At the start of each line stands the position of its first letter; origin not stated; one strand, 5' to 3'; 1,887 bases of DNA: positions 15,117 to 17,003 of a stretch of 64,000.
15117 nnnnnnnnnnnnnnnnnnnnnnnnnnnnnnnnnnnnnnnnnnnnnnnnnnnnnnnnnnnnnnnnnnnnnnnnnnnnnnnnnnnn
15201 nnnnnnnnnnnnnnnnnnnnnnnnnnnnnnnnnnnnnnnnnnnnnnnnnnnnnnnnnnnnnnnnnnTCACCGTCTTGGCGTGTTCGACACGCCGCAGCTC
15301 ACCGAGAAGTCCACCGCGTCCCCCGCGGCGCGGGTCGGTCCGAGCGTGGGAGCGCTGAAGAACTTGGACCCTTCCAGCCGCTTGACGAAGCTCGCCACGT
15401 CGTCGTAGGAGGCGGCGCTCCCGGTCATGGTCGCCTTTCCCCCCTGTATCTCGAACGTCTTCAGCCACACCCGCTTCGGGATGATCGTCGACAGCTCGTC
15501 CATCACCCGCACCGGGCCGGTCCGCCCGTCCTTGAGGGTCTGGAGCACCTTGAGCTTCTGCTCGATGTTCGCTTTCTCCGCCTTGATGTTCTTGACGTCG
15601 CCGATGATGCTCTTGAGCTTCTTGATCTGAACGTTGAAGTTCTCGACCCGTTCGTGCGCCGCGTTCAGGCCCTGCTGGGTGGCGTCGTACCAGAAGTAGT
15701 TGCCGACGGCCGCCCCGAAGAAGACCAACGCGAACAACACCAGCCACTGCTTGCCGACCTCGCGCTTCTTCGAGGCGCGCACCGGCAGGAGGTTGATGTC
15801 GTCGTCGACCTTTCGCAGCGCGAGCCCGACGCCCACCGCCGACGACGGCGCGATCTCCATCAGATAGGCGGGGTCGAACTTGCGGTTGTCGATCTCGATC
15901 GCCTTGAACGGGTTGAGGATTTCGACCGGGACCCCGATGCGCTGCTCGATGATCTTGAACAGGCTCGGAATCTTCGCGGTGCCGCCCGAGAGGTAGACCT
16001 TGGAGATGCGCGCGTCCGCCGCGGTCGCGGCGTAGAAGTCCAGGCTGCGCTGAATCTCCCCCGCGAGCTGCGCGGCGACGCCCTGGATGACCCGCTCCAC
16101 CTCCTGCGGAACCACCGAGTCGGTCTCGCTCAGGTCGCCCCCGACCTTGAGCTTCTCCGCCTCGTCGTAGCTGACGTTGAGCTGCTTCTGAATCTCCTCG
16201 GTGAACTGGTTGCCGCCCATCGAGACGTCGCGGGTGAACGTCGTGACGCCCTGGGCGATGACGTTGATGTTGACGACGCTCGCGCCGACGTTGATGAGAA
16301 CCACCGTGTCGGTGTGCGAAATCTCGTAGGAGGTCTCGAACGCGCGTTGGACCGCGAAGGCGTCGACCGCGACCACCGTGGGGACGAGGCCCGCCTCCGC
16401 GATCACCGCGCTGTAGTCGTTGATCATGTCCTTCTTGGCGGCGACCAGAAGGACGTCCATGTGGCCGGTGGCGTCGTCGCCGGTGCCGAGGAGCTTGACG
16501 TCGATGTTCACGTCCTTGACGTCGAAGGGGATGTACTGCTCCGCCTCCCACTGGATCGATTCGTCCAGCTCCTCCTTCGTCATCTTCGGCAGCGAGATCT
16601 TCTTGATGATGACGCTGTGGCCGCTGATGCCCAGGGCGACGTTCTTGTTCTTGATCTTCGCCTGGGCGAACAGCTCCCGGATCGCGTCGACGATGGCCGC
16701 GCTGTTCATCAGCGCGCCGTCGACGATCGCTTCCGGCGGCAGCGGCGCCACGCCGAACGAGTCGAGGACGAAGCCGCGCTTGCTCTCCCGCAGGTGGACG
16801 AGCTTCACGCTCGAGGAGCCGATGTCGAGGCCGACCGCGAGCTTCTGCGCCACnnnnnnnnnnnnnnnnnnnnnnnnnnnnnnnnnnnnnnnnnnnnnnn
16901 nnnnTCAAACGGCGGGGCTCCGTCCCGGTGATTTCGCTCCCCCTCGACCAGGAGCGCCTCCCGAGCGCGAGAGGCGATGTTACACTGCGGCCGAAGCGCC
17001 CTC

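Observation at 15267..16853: PilM and PilN are fused into a single 528-aa ORF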

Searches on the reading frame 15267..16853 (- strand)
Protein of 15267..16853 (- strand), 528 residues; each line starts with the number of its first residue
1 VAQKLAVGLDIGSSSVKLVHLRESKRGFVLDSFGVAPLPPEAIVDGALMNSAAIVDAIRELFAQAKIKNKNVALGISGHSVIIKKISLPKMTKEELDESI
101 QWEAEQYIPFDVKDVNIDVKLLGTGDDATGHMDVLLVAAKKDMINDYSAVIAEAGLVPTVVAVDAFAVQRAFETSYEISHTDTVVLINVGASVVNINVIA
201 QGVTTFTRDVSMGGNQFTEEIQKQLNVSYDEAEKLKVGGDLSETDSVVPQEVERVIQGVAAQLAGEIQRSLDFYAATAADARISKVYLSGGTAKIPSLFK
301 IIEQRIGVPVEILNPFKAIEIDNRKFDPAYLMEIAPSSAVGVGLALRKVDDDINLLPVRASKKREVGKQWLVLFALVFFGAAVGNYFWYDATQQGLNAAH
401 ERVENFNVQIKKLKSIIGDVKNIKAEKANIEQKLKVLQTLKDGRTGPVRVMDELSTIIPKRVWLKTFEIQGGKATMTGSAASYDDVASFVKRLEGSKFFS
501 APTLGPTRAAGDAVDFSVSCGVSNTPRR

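Call 3: search_protein_families(library=pfam, proteins=[window:15267-16853:-], max_evalue=0.01)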
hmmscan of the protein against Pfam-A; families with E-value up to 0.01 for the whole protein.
window:15267-16853:- (528 aa): 6 families
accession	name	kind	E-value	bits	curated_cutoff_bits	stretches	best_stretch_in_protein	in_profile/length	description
PF11104.14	PilM_2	-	3e-81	273.4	27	1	8-348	1-339/340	Type IV pilus assembly protein PilM;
PF05137.18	PilN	-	3.9e-16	59.3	22.8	1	449-521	1-77/78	Fimbrial assembly protein (PilN)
PF14450.12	FtsA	-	2.9e-14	54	31.8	1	185-321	1-114/127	Cell division protein FtsA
PF06723.19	MreB_Mbl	-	1.1e-07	31.5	27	1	241-313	231-304/327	MreB/Mbl protein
PF05134.19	T2SSL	-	7e-06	26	25.5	1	58-175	37-145/231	Type II secretion system (T2SS), protein L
PF03630.20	Fumble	-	0.0025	17.5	28.5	1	7-248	2-214/334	Fumble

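Call 4: search_protein_families(library=ncbifam, proteins=[window:15267-16853:-], max_evalue=0.01)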
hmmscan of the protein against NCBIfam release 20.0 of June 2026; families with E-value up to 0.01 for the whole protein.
window:15267-16853:- (528 aa): 9 families
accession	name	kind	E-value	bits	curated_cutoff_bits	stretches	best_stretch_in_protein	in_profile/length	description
TIGR01175.1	pilM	subfamily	3.8e-82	276.1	133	1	3-349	2-348/348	type IV pilus assembly protein PilM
NF045709.1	Amuc_1101_fam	equivalog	3.7e-66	224.2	650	1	2-477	2-482/608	Amuc_1101 family PilM-like pilus complex protein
TIGR01174.1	ftsA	equivalog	4.9e-17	62.1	175.85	1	6-238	2-252/371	cell division protein FtsA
NF011660.0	PRK15080.1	equivalog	6.1e-10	38.8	182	1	150-311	116-256/277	ethanolamine utilization protein EutJ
TIGR02529.1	EutJ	subfamily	3e-07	30.2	152.1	1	181-310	107-222/239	ethanolamine utilization protein EutJ family protein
NF010539.0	PRK13927.1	subfamily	4.3e-05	22.6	293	0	174-230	143-199/339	rod shape-determining protein MreB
NF010540.1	PRK13929.1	exception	0.00034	19.8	515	0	174-229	142-197/334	rod-share determining protein MreBH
NF007009.0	PRK09472.1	equivalog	0.00048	19.3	409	0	4-238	8-260/420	cell division protein FtsA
NF052541.1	NucAsocGapRCau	equivalog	0.0055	16.8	140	0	398-443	5-49/88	nucleoid-associated protein GapR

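Call 5: find_homologous_proteins(query=window:15267-16853:-, max_evalue=1e-10)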
Query window:15267-16853:- (528 aa): 7712 proteins with E <= 1e-10 among 8000 candidates; the best 120 are listed.
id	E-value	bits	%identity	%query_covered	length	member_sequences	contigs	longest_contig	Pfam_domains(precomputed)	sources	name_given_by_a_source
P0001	0.0e+0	1139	100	100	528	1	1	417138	PF06723.20,PF05134.20,PF14450.13,PF05137.19,PF11104.15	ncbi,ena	-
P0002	5.2e-273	924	81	100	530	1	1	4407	PF06723.20,PF05134.20,PF14450.13,PF05137.19,PF11104.15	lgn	-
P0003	8.6e-188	643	86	66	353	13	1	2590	PF06723.20,PF05134.20,PF14450.13,PF11104.15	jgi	-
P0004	2.9e-183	628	83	66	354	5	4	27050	PF06723.20,PF05134.20,PF14450.13,PF11104.15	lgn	-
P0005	8.3e-183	627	76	61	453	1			PF06723.20,PF14450.13,PF05137.19,PF11104.15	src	-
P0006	1.9e-180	619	81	65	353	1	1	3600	PF06723.20,PF05134.20,PF14450.13,PF11104.15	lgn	-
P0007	5.1e-180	617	81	66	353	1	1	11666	PF06723.20,PF05134.20,PF14450.13,PF11104.15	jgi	jgi:type IV pilus assembly protein PilM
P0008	1.0e-175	603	80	66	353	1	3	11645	PF06723.20,PF05134.20,PF14450.13,PF11104.15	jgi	-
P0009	1.6e-174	599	79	66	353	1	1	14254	PF06723.20,PF05134.20,PF14450.13,PF11104.15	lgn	-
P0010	5.3e-173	594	79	66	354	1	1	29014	PF06723.20,PF14450.13,PF11104.15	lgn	-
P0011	3.1e-172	592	78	66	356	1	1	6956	PF06723.20,PF14450.13,PF11104.15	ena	-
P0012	5.7e-172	591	78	66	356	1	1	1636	PF06723.20,PF14450.13,PF11104.15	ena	-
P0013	5.9e-172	591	78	66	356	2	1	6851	PF06723.20,PF14450.13,PF11104.15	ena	-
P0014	9.0e-172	590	77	66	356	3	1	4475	PF06723.20,PF05134.20,PF14450.13,PF11104.15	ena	-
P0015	9.7e-172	590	77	66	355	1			PF06723.20,PF14450.13,PF11104.15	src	-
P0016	1.2e-171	590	76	66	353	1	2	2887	PF06723.20,PF05134.20,PF14450.13,PF11104.15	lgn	-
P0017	2.9e-171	589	77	66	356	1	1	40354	PF06723.20,PF14450.13,PF11104.15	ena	-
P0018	3.7e-171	588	77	66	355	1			PF06723.20,PF14450.13,PF11104.15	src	-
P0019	3.7e-170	585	77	66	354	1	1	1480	PF06723.20,PF05134.20,PF14450.13,PF11104.15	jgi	jgi:type IV pilus assembly protein PilM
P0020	4.0e-170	585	76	66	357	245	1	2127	PF06723.20,PF14450.13,PF11104.15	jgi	jgi:type IV pilus assembly protein PilM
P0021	4.1e-170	585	77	66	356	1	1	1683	PF06723.20,PF14450.13,PF11104.15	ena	-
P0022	7.3e-170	584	77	65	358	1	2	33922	PF14450.13,PF11104.15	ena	-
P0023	1.1e-169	583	77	65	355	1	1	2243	PF05134.20,PF14450.13,PF11104.15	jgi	jgi:type IV pilus assembly protein PilM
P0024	1.2e-169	583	76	66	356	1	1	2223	PF06723.20,PF14450.13,PF11104.15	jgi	jgi:type IV pilus assembly protein PilM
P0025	1.1e-168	580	76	66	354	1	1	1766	PF06723.20,PF14450.13,PF11104.15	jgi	jgi:type IV pilus assembly protein PilM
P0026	2.3e-168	579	77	66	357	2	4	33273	PF06723.20,PF05134.20,PF14450.13,PF11104.15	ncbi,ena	-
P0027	4.3e-168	578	76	66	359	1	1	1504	PF06723.20,PF14450.13,PF11104.15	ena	-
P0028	6.9e-168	577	77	66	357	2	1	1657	PF06723.20,PF05134.20,PF14450.13,PF11104.15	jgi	-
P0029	1.1e-167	577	77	66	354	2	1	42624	PF06723.20,PF14450.13,PF11104.15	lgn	-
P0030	8.7e-167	574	76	65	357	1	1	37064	PF05134.20,PF14450.13,PF11104.15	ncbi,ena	-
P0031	9.7e-167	574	75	66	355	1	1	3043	PF14450.13,PF11104.15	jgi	jgi:type IV pilus assembly protein PilM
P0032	1.6e-166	573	75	65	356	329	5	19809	PF06723.20,PF14450.13,PF11104.15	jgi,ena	jgi:type IV pilus assembly protein PilM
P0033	5.1e-166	571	74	66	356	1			PF06723.20,PF14450.13,PF11104.15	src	-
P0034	1.1e-165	570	77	66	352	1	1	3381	PF06723.20,PF05134.20,PF14450.13,PF11104.15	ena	-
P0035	1.5e-165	570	76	65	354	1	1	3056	PF06723.20,PF14450.13,PF11104.15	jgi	jgi:type IV pilus assembly protein PilM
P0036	7.9e-165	567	74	66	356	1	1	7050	PF06723.20,PF14450.13,PF11104.15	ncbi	ncbi:MAG: type IV pilus assembly protein PilM [Myxococcales bacterium]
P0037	8.7e-165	567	76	66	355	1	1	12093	PF06723.20,PF14450.13,PF11104.15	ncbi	-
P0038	9.3e-165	567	77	66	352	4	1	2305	PF06723.20,PF05134.20,PF14450.13,PF11104.15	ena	-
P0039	1.0e-164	567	75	66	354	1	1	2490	PF06723.20,PF14450.13,PF11104.15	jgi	-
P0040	1.2e-164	567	75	66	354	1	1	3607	PF06723.20,PF14450.13,PF11104.15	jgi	jgi:type IV pilus assembly protein PilM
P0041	1.8e-164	566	75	66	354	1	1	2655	PF06723.20,PF14450.13,PF11104.15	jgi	jgi:type IV pilus assembly protein PilM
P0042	2.1e-164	566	75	66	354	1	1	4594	PF06723.20,PF14450.13,PF11104.15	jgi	jgi:type IV pilus assembly protein PilM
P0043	2.5e-164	566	76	66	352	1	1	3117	PF06723.20,PF05134.20,PF14450.13,PF11104.15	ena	-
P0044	7.0e-164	564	76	66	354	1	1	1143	PF06723.20,PF05134.20,PF14450.13,PF11104.15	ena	-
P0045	8.3e-164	564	76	66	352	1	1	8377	PF06723.20,PF05134.20,PF14450.13,PF11104.15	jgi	jgi:type IV pilus assembly protein PilM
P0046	9.2e-164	564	76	66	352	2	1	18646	PF06723.20,PF05134.20,PF14450.13,PF11104.15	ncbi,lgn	-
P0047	1.2e-163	563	75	66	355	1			PF14450.13,PF11104.15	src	-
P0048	1.6e-163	563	76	66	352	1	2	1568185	PF06723.20,PF05134.20,PF14450.13,PF11104.15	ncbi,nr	ncbi:MAG: type IV pilus assembly protein PilM [Anaeromyxobacter sp.]|nr:type IV pilus assembly prote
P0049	2.0e-163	563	77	66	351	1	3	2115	PF06723.20,PF05134.20,PF14450.13,PF11104.15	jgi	jgi:type IV pilus assembly protein PilM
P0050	3.2e-163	562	77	66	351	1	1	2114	PF06723.20,PF05134.20,PF14450.13,PF11104.15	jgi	jgi:type IV pilus assembly protein PilM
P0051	3.7e-163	562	77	66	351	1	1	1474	PF05134.20,PF14450.13,PF11104.15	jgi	jgi:type IV pilus assembly protein PilM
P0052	4.4e-163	562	77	66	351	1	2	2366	PF06723.20,PF05134.20,PF14450.13,PF11104.15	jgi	jgi:type IV pilus assembly protein PilM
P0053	5.2e-163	561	76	66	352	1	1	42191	PF06723.20,PF05134.20,PF14450.13,PF11104.15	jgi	jgi:type IV pilus assembly protein PilM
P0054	5.8e-163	561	76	66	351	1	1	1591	PF06723.20,PF05134.20,PF14450.13,PF11104.15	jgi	jgi:type IV pilus assembly protein PilM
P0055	5.8e-163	561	77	66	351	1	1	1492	PF06723.20,PF05134.20,PF14450.13,PF11104.15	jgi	jgi:type IV pilus assembly protein PilM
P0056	6.9e-163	561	76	66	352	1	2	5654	PF06723.20,PF05134.20,PF14450.13,PF11104.15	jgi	jgi:type IV pilus assembly protein PilM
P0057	9.7e-163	560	76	66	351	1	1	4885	PF06723.20,PF05134.20,PF14450.13,PF11104.15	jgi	-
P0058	1.2e-162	560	76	63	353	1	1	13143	PF05134.20,PF14450.13,PF11104.15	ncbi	-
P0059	1.5e-162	560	75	67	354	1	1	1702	PF06723.20,PF05134.20,PF14450.13,PF11104.15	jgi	-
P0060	1.8e-162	560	75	66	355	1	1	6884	PF14450.13,PF11104.15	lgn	-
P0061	2.0e-162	559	76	66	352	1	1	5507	PF06723.20,PF05134.20,PF14450.13,PF11104.15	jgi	jgi:type IV pilus assembly protein PilM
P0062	2.0e-162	559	76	66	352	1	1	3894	PF06723.20,PF05134.20,PF14450.13,PF11104.15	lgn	-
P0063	2.7e-162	559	76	66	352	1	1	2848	PF05134.20,PF14450.13,PF11104.15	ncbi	-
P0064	3.2e-162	559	75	66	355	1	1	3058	PF14450.13,PF11104.15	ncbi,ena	-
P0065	3.9e-162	558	76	66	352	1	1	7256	PF06723.20,PF05134.20,PF14450.13,PF11104.15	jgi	jgi:type IV pilus assembly protein PilM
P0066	4.8e-162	558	75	66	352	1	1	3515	PF06723.20,PF05134.20,PF14450.13,PF11104.15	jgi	jgi:type IV pilus assembly protein PilM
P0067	5.1e-162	558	76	66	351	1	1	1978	PF06723.20,PF05134.20,PF14450.13,PF11104.15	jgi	jgi:type IV pilus assembly protein PilM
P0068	7.2e-162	558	73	66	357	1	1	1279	PF06723.20,PF14450.13,PF11104.15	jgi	jgi:type IV pilus assembly protein PilM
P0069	8.0e-162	557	76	66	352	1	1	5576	PF05134.20,PF14450.13,PF11104.15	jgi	jgi:type IV pilus assembly protein PilM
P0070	8.8e-162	557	76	66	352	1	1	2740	PF06723.20,PF05134.20,PF14450.13,PF11104.15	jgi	jgi:type IV pilus assembly protein PilM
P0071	9.2e-162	557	74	65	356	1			PF06723.20,PF14450.13,PF11104.15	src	-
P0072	1.0e-161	557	75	66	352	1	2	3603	PF05134.20,PF14450.13,PF11104.15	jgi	jgi:type IV pilus assembly protein PilM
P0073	1.1e-161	557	77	66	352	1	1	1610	PF06723.20,PF05134.20,PF14450.13,PF11104.15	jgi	jgi:type IV pilus assembly protein PilM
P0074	1.1e-161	557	76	66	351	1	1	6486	PF06723.20,PF05134.20,PF14450.13,PF11104.15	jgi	jgi:type IV pilus assembly protein PilM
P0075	1.2e-161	557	76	66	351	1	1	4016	PF06723.20,PF05134.20,PF14450.13,PF11104.15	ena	-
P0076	1.2e-161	557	74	66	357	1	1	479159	PF06723.20,PF05134.20,PF14450.13,PF11104.15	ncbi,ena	-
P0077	1.2e-161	557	76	66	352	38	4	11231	PF06723.20,PF05134.20,PF14450.13,PF11104.15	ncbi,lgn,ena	-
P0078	1.3e-161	557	76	66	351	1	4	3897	PF06723.20,PF05134.20,PF14450.13,PF11104.15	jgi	-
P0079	1.4e-161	557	76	66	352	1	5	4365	PF06723.20,PF05134.20,PF14450.13,PF11104.15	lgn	-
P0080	1.5e-161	557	75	66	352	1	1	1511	PF06723.20,PF05134.20,PF14450.13,PF11104.15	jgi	jgi:type IV pilus assembly protein PilM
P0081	1.6e-161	556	77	49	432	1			PF05134.20,PF14450.13,PF05137.19,PF11104.15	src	-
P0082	1.7e-161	556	74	66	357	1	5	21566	PF06723.20,PF14450.13,PF11104.15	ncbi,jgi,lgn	ncbi:MAG: type IV pilus assembly protein PilM [Myxococcales bacterium]|jgi:type IV pilus assembly pr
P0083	1.8e-161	556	76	66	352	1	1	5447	PF05134.20,PF14450.13,PF11104.15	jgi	jgi:type IV pilus assembly protein PilM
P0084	1.8e-161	556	75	66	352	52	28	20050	PF05134.20,PF14450.13,PF11104.15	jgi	jgi:type IV pilus assembly protein PilM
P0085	4.8e-161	555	75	66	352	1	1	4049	PF05134.20,PF14450.13,PF11104.15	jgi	-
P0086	5.8e-161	555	75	66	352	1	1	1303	PF06723.20,PF05134.20,PF14450.13,PF11104.15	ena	-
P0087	6.1e-161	555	76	66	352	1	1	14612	PF05134.20,PF14450.13,PF11104.15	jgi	jgi:type IV pilus assembly protein PilM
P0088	6.6e-161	554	74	66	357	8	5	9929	PF06723.20,PF05134.20,PF14450.13,PF11104.15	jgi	jgi:type IV pilus assembly protein PilM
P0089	6.7e-161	554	75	66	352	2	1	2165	PF05134.20,PF14450.13,PF11104.15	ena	-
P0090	6.8e-161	554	75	66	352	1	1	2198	PF05134.20,PF14450.13,PF11104.15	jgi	jgi:type IV pilus assembly protein PilM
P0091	7.3e-161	554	74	66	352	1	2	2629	PF06723.20,PF05134.20,PF14450.13,PF11104.15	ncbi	-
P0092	8.8e-161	554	74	66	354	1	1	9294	PF06723.20,PF14450.13,PF11104.15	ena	-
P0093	1.1e-160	554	74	66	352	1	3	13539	PF06723.20,PF05134.20,PF14450.13,PF11104.15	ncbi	-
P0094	1.2e-160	554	75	66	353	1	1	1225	PF06723.20,PF05134.20,PF14450.13,PF11104.15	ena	-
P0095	1.2e-160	554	75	66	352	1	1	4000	PF05134.20,PF14450.13,PF11104.15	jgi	jgi:type IV pilus assembly protein PilM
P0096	1.2e-160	554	75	66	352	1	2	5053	PF05134.20,PF14450.13,PF11104.15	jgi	-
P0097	1.2e-160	553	75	66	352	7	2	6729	PF06723.20,PF05134.20,PF14450.13,PF11104.15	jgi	jgi:type IV pilus assembly protein PilM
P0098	1.2e-160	553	76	66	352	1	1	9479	PF06723.20,PF05134.20,PF14450.13,PF11104.15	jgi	jgi:type IV pilus assembly protein PilM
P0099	1.3e-160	553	77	61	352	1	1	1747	PF06723.20,PF05134.20,PF14450.13,PF11104.15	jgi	jgi:type IV pilus assembly protein PilM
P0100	1.3e-160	553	75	62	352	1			PF06723.20,PF05134.20,PF14450.13,PF11104.15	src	-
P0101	1.4e-160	553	74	66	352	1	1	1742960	PF06723.20,PF05134.20,PF14450.13,PF11104.15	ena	-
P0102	2.0e-160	553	76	66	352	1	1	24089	PF06723.20,PF05134.20,PF14450.13,PF11104.15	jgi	jgi:type IV pilus assembly protein PilM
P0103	2.1e-160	553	75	66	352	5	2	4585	PF06723.20,PF05134.20,PF14450.13,PF11104.15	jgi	jgi:type IV pilus assembly protein PilM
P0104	2.4e-160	553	76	66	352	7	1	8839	PF06723.20,PF05134.20,PF14450.13,PF11104.15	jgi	jgi:type IV pilus assembly protein PilM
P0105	2.4e-160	553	75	66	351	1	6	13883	PF05134.20,PF14450.13,PF11104.15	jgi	jgi:type IV pilus assembly protein PilM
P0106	2.5e-160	553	75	65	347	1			PF06723.20,PF14450.13,PF11104.15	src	-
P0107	2.5e-160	552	74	66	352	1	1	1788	PF06723.20,PF05134.20,PF14450.13,PF11104.15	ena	-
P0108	2.7e-160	552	77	61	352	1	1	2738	PF06723.20,PF05134.20,PF14450.13,PF11104.15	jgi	jgi:type IV pilus assembly protein PilM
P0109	2.9e-160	552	77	61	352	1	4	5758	PF06723.20,PF05134.20,PF14450.13,PF11104.15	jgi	jgi:type IV pilus assembly protein PilM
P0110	2.9e-160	552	74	66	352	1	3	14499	PF05134.20,PF14450.13,PF11104.15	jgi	jgi:type IV pilus assembly protein PilM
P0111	2.9e-160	552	75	66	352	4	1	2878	PF05134.20,PF14450.13,PF11104.15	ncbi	-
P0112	3.0e-160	552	75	66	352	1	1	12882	PF05134.20,PF14450.13,PF11104.15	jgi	jgi:type IV pilus assembly protein PilM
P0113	3.1e-160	552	74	66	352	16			PF06723.20,PF05134.20,PF14450.13,PF11104.15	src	-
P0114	3.2e-160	552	74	66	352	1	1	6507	PF06723.20,PF05134.20,PF14450.13,PF11104.15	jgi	jgi:type IV pilus assembly protein PilM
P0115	3.5e-160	552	75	66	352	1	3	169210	PF06723.20,PF05134.20,PF14450.13,PF11104.15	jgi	-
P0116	3.8e-160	552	73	66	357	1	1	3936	PF06723.20,PF05134.20,PF14450.13,PF11104.15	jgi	jgi:type IV pilus assembly protein PilM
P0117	4.1e-160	552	74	66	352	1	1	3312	PF06723.20,PF05134.20,PF14450.13,PF11104.15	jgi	jgi:type IV pilus assembly protein PilM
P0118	4.2e-160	552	75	62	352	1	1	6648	PF06723.20,PF05134.20,PF14450.13,PF11104.15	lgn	-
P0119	4.3e-160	552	74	66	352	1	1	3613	PF06723.20,PF05134.20,PF14450.13,PF11104.15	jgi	-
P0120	5.3e-160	551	74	66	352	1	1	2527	PF06723.20,PF05134.20,PF14450.13,PF11104.15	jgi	jgi:type IV pilus assembly protein PilM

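Call 8: find_encoding_contigs(protein=P0002, flank=5000, max_places=4)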
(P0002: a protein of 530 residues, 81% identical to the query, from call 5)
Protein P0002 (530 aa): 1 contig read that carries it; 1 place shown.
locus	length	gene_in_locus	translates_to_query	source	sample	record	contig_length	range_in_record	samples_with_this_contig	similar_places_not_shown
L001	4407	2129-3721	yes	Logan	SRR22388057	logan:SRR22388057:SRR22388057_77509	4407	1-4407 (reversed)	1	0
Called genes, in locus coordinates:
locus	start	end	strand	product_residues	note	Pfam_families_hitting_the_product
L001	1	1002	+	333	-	?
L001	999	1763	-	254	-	PF00106:adh_short, PF08659:KR, PF13561:adh_short_C2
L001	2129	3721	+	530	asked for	PF11104:PilM_2, PF05134:T2SSL (weak), PF06723:MreB_Mbl (faint), PF14450:FtsA, PF05137:PilN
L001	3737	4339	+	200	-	PF04350:PilO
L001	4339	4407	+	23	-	?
